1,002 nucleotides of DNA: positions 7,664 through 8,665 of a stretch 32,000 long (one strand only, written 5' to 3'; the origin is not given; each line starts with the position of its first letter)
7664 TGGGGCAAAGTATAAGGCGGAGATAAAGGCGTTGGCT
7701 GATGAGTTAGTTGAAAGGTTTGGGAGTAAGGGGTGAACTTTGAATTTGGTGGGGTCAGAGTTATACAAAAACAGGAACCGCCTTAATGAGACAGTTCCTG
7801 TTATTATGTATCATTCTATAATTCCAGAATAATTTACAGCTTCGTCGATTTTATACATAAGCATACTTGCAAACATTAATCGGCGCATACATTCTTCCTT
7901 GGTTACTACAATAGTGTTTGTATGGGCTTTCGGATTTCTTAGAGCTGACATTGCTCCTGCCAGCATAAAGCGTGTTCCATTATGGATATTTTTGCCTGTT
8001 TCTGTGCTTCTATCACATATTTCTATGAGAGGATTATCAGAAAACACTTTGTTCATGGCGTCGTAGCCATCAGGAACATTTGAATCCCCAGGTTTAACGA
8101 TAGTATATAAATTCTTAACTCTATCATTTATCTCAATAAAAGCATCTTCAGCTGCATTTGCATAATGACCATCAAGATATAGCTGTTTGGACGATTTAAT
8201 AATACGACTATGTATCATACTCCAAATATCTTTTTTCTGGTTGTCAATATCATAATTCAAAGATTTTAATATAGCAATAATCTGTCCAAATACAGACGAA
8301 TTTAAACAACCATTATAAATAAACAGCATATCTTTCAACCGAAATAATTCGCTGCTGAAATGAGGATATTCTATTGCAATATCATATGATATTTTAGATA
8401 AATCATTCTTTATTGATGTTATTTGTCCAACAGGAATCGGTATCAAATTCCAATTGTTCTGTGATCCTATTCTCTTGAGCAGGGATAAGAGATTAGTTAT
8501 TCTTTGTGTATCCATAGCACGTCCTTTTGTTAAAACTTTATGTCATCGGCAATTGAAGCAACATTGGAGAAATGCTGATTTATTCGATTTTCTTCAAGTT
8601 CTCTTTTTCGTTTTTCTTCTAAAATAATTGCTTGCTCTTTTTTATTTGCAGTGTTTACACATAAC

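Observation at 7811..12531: Type II R-M pair translationally coupled to a TIR/SEFIR-like gene and a HEPN (TIGR02391) gene: candidate composite defence operon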

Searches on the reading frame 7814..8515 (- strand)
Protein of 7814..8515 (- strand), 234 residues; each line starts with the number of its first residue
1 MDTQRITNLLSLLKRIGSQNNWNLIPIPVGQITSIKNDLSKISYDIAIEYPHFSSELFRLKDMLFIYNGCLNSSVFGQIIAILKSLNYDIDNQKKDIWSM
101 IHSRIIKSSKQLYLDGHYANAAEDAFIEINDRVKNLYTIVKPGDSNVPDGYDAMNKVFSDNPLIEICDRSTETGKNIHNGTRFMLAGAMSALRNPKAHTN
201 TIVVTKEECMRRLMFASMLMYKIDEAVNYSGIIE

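Call 8: search_protein_families(library=pfam, max_evalue=0.1, proteins=[window:7814-8515:-])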
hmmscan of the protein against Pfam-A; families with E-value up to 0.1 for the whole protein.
window:7814-8515:- (234 aa): 2 families
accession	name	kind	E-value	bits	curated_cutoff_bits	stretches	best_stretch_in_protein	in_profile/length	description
PF09509.15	Hypoth_Ymh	-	2.2e-24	86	25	1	101-222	3-118/119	Protein of unknown function (Hypoth_ymh)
PF08373.16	RAP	-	0.089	13.2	24.2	0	2-44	12-54/58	RAP domain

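Call 9: search_protein_families(library=padloc, max_evalue=0.1, proteins=[window:7814-8515:-])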
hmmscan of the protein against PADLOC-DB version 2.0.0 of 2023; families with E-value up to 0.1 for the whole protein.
window:7814-8515:- (234 aa): 2 families
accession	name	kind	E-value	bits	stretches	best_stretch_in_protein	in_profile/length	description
PDLC03987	PD-Lambda-3_B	-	6.6e-07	26.9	1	100-227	141-264/270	-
PDLC02412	Aga_HEPN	-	2.5e-06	24.7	1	101-226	254-379/382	Class II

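Call 10: search_protein_families(library=ncbifam, max_evalue=0.1, proteins=[window:7814-8515:-])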
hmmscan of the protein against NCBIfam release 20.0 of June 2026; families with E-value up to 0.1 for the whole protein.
window:7814-8515:- (234 aa): 1 family
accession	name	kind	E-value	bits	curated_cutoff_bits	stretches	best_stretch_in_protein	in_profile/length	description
TIGR02391.1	hypoth_ymh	hypoth_equivalog_domain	8.9e-17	61.3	39.45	1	101-226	1-123/125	TIGR02391 family protein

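Call 26: find_homologous_proteins(query=window:7814-8515:-, max_evalue=0.00001)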
Query window:7814-8515:- (234 aa): 786 proteins with E <= 0.00001 among 967 candidates; the best 120 are listed.
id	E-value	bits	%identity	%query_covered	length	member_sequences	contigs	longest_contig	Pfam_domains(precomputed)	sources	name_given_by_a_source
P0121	1.3e-151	521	100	100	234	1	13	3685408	PF09509.16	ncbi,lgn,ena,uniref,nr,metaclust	ncbi:TIGR02391 family protein [Ruminococcus albus]|uniref:Conserved hypothetical protein CHP02391 do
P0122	2.0e-123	428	82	100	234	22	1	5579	PF09509.16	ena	-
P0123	2.8e-122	425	79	100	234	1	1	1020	PF09509.16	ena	-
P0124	7.4e-122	423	80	100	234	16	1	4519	PF09509.16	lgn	-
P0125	7.3e-121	420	80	100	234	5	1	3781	PF09509.16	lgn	-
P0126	2.0e-119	415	79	100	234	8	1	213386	PF09509.16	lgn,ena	-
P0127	1.8e-109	383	74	100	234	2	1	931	PF09509.16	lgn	-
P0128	4.4e-104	365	71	100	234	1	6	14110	PF09509.16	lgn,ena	-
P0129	9.0e-101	354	69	100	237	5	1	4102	PF09509.16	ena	-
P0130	9.3e-96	338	67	100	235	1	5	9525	PF09509.16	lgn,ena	-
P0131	2.2e-95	337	68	100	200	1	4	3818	PF09509.16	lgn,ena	-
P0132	2.9e-94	333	68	100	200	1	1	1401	PF09509.16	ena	-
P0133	1.3e-92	328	70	94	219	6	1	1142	PF09509.16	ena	-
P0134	3.1e-88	313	62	100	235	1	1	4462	PF09509.16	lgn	-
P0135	1.4e-86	308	60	100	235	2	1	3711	PF09509.16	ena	-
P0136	1.5e-83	298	63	100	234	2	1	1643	PF09509.16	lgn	-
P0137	2.8e-83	297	61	100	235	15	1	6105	PF09509.16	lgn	-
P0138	1.7e-82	295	59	100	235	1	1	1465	PF09509.16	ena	-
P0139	6.0e-82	293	61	99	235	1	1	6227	PF09509.16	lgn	-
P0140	1.6e-81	291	61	98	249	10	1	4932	PF09509.16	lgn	-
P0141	4.8e-81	290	59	100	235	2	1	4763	PF09509.16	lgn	-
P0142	6.8e-81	289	61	100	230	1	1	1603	PF09509.16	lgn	-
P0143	1.9e-79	285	59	100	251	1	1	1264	PF09509.16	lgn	-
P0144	7.5e-79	283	59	96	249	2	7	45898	PF09509.16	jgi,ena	-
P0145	2.0e-78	281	59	100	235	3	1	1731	PF09509.16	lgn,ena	-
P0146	8.7e-78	279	59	100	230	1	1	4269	PF09509.16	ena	-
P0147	3.8e-77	277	57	100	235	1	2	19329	PF09509.16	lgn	-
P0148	6.7e-77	276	58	100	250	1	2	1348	PF09509.16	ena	-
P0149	7.0e-77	276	58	98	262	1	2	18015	PF09509.16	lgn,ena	-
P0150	8.9e-77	276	58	100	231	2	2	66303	PF09509.16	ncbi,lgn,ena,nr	ncbi:MAG: TIGR02391 family protein [Clostridiales bacterium]|nr:TIGR02391 family protein [Clostridia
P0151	1.1e-76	275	56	100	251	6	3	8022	PF09509.16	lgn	-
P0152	1.6e-76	275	59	100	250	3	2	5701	PF09509.16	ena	-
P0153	2.0e-76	275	57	100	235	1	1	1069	PF09509.16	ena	-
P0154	2.2e-76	275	60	95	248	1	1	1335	PF09509.16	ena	-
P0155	4.6e-76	274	55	100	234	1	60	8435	PF09509.16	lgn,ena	-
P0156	4.7e-76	273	55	100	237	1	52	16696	PF09509.16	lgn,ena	-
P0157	4.8e-76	273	58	100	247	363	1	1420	PF09509.16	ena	-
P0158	5.2e-76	273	55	100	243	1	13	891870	PF09509.16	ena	-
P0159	5.6e-76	273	57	100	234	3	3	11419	PF09509.16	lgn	-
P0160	7.5e-76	273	61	91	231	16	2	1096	PF09509.16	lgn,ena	-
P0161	8.9e-76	273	59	100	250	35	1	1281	PF09509.16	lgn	-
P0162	9.2e-76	273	56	100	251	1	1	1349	PF09509.16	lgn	-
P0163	1.7e-75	272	57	100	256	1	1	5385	PF09509.16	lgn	-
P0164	1.8e-75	272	60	100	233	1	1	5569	PF09509.16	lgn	-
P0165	2.1e-75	271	57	100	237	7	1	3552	PF09509.16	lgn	-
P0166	4.2e-75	270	59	100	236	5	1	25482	PF09509.16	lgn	-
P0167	4.7e-75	270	59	100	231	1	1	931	PF09509.16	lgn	-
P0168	5.6e-75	270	58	100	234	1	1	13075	PF09509.16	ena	-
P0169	6.1e-75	270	56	100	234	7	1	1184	PF09509.16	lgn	-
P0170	6.4e-75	270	61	90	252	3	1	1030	PF09509.16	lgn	-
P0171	8.7e-75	269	58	100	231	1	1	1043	PF09509.16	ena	-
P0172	3.0e-74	268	57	100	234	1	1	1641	PF09509.16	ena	-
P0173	3.4e-74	267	61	90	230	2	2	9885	PF09509.16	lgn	-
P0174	4.3e-74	267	58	100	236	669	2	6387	PF09509.16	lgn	-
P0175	5.1e-74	267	58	100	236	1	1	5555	PF09509.16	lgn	-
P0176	5.2e-74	267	58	100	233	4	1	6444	PF09509.16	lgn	-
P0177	6.0e-74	267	56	100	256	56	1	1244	PF09509.16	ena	-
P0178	7.9e-74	266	57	100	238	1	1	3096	PF09509.16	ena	-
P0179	8.1e-74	266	59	100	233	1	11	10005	PF09509.16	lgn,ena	-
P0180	1.0e-73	266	56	100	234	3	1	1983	PF09509.16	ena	-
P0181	1.4e-73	265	56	100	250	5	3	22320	PF09509.16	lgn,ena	-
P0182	1.5e-73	265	57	100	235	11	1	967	PF09509.16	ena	-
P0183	1.6e-73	265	57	98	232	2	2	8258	PF09509.16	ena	-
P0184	1.6e-73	265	57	99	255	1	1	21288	PF09509.16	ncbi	-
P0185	1.8e-73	265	59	100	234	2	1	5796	PF09509.16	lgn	-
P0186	1.9e-73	265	57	100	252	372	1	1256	PF09509.16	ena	-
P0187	2.1e-73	265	56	100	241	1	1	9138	PF09509.16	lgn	-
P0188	2.2e-73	265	57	100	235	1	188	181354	PF09509.16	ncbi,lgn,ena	-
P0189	2.2e-73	265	57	100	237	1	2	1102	PF09509.16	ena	-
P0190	2.5e-73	265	57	100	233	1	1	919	PF09509.16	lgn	-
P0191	2.5e-73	265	55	100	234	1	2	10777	PF09509.16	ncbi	-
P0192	2.7e-73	264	57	100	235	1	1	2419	PF09509.16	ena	-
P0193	2.8e-73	264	55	100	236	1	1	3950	PF09509.16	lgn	-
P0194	4.1e-73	264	61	90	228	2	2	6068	PF09509.16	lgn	-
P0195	4.2e-73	264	57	100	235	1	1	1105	PF09509.16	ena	-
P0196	5.7e-73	263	57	100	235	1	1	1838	PF09509.16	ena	-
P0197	6.1e-73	263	56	100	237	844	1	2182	PF09509.16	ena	-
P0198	7.8e-73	263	55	100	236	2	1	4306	PF09509.16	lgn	-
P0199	9.5e-73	263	57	100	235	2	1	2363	PF09509.16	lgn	-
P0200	1.2e-72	262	55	100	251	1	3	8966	PF09509.16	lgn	-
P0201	1.3e-72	262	56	100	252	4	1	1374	PF09509.16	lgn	-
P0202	1.4e-72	262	54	100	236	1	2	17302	PF09509.16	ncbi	-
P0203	1.4e-72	262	57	100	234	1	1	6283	PF09509.16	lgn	-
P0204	2.9e-72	261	57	100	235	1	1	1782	PF09509.16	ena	-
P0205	3.1e-72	261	57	99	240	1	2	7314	PF09509.16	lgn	-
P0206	3.3e-72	261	53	100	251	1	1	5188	PF09509.16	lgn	-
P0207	3.5e-72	261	55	100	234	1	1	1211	PF09509.16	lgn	-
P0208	3.6e-72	261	61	90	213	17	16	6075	PF09509.16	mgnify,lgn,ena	mgnify:FL=1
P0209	4.1e-72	261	56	100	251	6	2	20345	PF09509.16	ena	-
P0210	5.8e-72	260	56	100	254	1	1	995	PF09509.16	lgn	-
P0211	5.9e-72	260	64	90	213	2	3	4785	PF09509.16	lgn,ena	-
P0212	6.6e-72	260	57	100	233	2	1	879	PF09509.16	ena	-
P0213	7.5e-72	260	57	98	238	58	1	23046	PF09509.16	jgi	jgi:uncharacterized protein (TIGR02391 family)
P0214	8.0e-72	260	56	100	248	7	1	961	PF09509.16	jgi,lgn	-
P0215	9.2e-72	259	57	100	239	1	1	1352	PF09509.16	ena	-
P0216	9.8e-72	259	54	99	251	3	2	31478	PF09509.16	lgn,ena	-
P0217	1.1e-71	259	55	100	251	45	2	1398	PF09509.16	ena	-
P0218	1.2e-71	259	56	100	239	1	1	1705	PF09509.16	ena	-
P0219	2.2e-71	258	56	100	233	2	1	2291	PF09509.16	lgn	-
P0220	2.3e-71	258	56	100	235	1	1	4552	PF09509.16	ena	-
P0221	2.7e-71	258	54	100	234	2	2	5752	PF09509.16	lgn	-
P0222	3.9e-71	257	56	100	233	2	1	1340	PF09509.16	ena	-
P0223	5.0e-71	257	54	100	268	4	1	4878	PF09509.16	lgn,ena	-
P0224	6.2e-71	257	55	100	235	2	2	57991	PF09509.16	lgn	-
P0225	7.5e-71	256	55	100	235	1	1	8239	PF09509.16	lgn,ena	-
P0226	7.8e-71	256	54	100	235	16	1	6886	PF09509.16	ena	-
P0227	7.8e-71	256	55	100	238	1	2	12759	PF09509.16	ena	-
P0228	8.6e-71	256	56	100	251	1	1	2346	PF09509.16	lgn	-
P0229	8.8e-71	256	57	100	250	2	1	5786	PF09509.16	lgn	-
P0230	1.1e-70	256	55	95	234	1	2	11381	PF09509.16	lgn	-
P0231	2.3e-70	255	54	100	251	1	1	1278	PF09509.16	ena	-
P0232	3.1e-70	254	56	100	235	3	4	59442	PF09509.16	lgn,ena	-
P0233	1.1e-69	253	54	100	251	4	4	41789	PF09509.16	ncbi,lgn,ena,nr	ncbi:MAG: TIGR02391 family protein [Clostridia bacterium]|nr:TIGR02391 family protein [Clostridia ba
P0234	1.1e-69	253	54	100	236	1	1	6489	PF09509.16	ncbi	-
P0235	1.8e-69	252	56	100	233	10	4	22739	PF09509.16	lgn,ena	-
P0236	2.5e-69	252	53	100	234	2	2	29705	PF09509.16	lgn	-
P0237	2.5e-69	251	51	100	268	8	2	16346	PF09509.16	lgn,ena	-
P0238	2.7e-69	251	59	90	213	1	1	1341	PF09509.16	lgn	-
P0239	2.7e-69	251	55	99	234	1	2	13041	PF09509.16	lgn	-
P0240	2.8e-69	251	59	90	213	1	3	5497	PF09509.16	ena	-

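Call 29: find_encoding_contigs(protein=P0128, flank=6000, max_places=3)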
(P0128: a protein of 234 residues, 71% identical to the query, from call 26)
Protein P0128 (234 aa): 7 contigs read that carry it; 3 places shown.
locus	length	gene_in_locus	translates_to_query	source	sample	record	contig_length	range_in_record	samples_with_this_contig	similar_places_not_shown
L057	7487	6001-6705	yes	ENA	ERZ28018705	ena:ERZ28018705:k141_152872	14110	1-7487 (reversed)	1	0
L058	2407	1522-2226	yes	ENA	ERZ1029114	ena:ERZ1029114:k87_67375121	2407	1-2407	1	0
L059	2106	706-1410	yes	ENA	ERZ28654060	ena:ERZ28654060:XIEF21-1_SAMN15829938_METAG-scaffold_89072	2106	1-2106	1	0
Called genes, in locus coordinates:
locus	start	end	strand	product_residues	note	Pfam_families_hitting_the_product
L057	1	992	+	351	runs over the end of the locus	-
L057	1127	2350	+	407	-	PF13443:HTH_26, PF00145:DNA_methylase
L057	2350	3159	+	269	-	PF09553:RE_Eco47II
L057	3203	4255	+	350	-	PF00145:DNA_methylase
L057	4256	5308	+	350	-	PF03235:GmrSD_N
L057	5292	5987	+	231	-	PF18735:HEPN_RiboL-PSP (weak), PF18737:HEPN_MAE_28990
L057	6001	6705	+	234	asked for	PF09509:Hypoth_Ymh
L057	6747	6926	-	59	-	PF04014:MazE_antitoxin (weak)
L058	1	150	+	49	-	?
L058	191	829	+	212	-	-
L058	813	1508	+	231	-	PF18735:HEPN_RiboL-PSP (weak), PF18737:HEPN_MAE_28990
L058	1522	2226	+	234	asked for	PF09509:Hypoth_Ymh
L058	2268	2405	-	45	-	?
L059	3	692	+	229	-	?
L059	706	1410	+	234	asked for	PF09509:Hypoth_Ymh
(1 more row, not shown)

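Call 30: find_encoding_contigs(protein=P0150, flank=6000, max_places=3)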
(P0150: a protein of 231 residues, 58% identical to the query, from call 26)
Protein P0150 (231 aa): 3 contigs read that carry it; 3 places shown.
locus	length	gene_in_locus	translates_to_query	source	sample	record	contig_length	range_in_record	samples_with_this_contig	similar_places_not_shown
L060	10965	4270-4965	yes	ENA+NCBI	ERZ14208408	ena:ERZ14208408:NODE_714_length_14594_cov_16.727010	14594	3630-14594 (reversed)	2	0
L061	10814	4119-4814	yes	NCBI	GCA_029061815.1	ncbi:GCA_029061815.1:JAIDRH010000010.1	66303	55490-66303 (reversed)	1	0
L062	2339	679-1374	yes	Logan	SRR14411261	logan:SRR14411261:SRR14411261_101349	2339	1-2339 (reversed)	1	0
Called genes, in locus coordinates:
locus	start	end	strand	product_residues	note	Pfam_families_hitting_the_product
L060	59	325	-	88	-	-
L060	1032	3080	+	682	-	PF02384:N6_Mtase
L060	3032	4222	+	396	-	PF01420:Methylase_S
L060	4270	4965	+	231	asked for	PF09509:Hypoth_Ymh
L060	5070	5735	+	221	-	-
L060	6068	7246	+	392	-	PF12710:HAD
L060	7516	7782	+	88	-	-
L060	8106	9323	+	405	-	PF00145:DNA_methylase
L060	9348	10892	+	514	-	PF02976:MutH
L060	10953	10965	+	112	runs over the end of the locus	-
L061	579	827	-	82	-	-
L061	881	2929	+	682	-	PF02384:N6_Mtase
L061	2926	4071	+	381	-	PF01420:Methylase_S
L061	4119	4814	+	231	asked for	PF09509:Hypoth_Ymh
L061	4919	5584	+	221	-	-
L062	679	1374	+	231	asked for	PF09509:Hypoth_Ymh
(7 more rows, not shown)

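Call 31: find_encoding_contigs(protein=P0188, flank=6000, max_places=4)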
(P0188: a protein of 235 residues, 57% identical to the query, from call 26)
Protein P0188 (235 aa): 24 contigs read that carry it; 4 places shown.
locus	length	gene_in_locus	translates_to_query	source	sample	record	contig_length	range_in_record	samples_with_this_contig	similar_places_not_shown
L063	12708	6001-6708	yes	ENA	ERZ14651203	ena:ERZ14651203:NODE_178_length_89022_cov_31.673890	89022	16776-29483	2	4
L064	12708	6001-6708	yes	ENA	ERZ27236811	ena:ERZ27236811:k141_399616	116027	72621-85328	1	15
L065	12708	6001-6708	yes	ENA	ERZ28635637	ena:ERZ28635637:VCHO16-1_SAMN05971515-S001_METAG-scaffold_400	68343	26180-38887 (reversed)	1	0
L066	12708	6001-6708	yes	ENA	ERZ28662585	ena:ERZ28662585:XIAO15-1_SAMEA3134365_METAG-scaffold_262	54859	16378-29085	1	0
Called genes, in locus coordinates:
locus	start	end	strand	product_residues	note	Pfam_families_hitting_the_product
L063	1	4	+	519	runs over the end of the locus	PF04851:ResIII, PF00270:DEAD, PF00271:Helicase_C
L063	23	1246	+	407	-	PF22025:ThiI_fer, PF02926:THUMP, PF02568:ThiI, PF06508:QueC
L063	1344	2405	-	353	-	PF00395:SLH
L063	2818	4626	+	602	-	PF13588:HSDR_N_2, PF02384:N6_Mtase, PF07669:Eco57I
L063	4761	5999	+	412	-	PF01420:Methylase_S (faint)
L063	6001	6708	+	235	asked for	PF09509:Hypoth_Ymh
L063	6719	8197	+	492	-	-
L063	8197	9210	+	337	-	PF28530:DUF8426, PF04471:Mrr_cat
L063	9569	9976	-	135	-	-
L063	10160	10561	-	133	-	PF13936:HTH_38, PF13384:HTH_23 (faint), PF13565:HTH_32 (weak)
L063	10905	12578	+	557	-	PF00920:ILVD_EDD_N, PF24877:ILV_EDD_C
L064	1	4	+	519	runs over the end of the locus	PF04851:ResIII, PF00270:DEAD, PF00271:Helicase_C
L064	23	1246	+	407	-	PF22025:ThiI_fer, PF02926:THUMP, PF02568:ThiI, PF06508:QueC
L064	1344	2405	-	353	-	PF00395:SLH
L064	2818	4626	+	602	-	PF13588:HSDR_N_2, PF02384:N6_Mtase, PF07669:Eco57I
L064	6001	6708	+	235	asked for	PF09509:Hypoth_Ymh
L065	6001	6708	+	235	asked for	PF09509:Hypoth_Ymh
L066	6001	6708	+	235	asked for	PF09509:Hypoth_Ymh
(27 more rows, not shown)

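Call 45: predict_structure(alignment_id=A3)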
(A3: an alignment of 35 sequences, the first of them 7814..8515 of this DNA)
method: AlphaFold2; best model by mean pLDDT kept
length: 234 residues; sequences in the alignment: 35
mean_pLDDT: 88.5   pTM: 0.59
mean pLDDT of the five models: 88.5, 87.5, 85.2, 84.4, 82.0
residues with pLDDT >= 90: 149; 70-90: 69; 50-70: 8; < 50: 8
segments of 3 or more residues with pLDDT < 50: 194-201
pLDDT, mean of each block of 10 residues (from residue 1): 92 94 91 97 93 96 92 96 92 73 94 89 90 93 89 89 90 91 85 49 77 91 94 89
secondary structure, 60 per line:
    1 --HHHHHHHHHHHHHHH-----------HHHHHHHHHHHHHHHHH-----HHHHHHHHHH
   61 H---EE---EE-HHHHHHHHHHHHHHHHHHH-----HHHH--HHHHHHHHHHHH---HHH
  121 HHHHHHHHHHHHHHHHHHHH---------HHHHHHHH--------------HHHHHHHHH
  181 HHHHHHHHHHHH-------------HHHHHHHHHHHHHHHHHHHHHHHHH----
elements in order: H3-17 H29-45 H51-61 H73-91 H97-100 H103-114 H118-140 H150-157 H172-192 H206-230
